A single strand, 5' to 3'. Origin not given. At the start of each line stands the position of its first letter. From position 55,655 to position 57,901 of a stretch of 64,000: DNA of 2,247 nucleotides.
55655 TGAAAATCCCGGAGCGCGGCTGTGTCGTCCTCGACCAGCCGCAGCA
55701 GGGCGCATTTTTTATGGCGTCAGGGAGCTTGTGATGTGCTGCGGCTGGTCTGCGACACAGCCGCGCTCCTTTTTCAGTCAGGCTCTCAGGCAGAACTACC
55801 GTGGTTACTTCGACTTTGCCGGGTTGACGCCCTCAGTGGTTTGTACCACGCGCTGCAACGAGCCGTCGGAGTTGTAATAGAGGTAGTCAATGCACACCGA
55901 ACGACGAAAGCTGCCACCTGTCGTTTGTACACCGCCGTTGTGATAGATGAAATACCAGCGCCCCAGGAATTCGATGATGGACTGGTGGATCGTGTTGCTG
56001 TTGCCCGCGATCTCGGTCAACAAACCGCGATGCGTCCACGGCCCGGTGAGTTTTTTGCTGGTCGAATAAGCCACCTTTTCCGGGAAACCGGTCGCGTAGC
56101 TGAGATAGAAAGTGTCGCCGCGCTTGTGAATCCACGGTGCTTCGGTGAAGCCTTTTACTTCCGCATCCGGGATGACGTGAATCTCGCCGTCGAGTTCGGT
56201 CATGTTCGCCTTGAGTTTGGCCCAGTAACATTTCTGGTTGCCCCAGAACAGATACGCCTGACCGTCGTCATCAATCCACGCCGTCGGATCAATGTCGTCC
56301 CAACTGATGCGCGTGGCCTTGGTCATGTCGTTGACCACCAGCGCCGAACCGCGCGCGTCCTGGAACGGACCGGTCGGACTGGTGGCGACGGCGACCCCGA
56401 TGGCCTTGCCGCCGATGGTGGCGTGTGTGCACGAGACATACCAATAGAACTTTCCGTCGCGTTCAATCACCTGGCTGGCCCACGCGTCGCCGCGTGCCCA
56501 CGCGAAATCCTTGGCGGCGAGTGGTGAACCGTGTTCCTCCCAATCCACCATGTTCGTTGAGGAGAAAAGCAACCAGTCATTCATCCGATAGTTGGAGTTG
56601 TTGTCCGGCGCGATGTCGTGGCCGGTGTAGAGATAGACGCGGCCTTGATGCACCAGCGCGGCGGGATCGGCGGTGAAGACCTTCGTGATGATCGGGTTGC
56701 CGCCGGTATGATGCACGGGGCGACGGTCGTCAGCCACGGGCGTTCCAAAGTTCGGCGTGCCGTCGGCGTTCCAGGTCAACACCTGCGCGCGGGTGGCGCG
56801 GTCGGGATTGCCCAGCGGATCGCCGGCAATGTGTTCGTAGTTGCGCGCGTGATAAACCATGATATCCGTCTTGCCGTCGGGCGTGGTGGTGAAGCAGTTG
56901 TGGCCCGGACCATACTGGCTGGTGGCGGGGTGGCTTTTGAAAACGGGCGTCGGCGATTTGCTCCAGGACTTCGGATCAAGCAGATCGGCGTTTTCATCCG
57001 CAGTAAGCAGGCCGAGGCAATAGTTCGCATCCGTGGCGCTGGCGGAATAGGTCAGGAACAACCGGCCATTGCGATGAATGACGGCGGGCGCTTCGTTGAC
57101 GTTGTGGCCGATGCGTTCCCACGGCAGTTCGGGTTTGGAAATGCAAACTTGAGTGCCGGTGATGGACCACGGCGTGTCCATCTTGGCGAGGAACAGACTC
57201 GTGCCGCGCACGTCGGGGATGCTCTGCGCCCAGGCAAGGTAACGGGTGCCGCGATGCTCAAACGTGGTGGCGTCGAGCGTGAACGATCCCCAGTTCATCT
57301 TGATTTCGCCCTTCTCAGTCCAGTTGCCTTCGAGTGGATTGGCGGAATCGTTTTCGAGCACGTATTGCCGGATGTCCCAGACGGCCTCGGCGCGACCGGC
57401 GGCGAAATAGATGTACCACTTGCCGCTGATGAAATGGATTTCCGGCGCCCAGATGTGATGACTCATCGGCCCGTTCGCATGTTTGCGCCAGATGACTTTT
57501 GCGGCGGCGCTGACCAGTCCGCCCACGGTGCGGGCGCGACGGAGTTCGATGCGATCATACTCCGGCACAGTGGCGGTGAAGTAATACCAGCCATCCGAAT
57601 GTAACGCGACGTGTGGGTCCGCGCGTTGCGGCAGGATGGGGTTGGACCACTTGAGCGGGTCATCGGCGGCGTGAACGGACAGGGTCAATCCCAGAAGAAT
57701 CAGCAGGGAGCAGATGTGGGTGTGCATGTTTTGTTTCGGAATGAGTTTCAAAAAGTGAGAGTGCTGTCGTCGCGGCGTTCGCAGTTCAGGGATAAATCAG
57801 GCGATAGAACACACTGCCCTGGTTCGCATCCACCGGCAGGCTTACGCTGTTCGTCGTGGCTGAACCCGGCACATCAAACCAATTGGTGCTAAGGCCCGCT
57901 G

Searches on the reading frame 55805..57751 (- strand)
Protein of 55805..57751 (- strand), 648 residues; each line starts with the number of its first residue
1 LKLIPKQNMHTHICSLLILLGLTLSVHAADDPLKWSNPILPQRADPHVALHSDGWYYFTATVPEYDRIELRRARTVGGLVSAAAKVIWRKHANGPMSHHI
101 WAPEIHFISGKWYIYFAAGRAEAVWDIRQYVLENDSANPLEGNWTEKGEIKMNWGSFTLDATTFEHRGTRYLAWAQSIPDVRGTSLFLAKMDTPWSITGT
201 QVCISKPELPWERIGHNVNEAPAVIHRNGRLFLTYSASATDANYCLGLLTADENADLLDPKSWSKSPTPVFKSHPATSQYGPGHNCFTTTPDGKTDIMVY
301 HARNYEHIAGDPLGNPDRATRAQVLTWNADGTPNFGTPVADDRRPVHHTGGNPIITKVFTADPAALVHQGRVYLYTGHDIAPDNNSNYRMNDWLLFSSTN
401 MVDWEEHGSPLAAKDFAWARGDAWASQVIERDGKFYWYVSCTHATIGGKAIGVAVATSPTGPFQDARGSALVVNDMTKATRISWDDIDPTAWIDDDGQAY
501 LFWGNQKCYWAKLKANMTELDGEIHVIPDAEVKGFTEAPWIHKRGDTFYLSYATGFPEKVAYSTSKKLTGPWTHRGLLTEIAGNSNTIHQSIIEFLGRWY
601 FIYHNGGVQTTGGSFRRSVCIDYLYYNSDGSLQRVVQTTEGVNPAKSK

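Call 13: search_protein_families(library=pfam, proteins=[window:55805-57751:-], max_evalue=0.001)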
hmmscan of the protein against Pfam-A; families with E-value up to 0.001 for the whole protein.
window:55805-57751:- (648 aa): 1 family
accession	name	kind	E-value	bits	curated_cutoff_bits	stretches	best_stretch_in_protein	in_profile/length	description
PF04616.20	Glyco_hydro_43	-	5.3e-109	364.4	32.2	2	36-333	2-288/288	Glycosyl hydrolases family 43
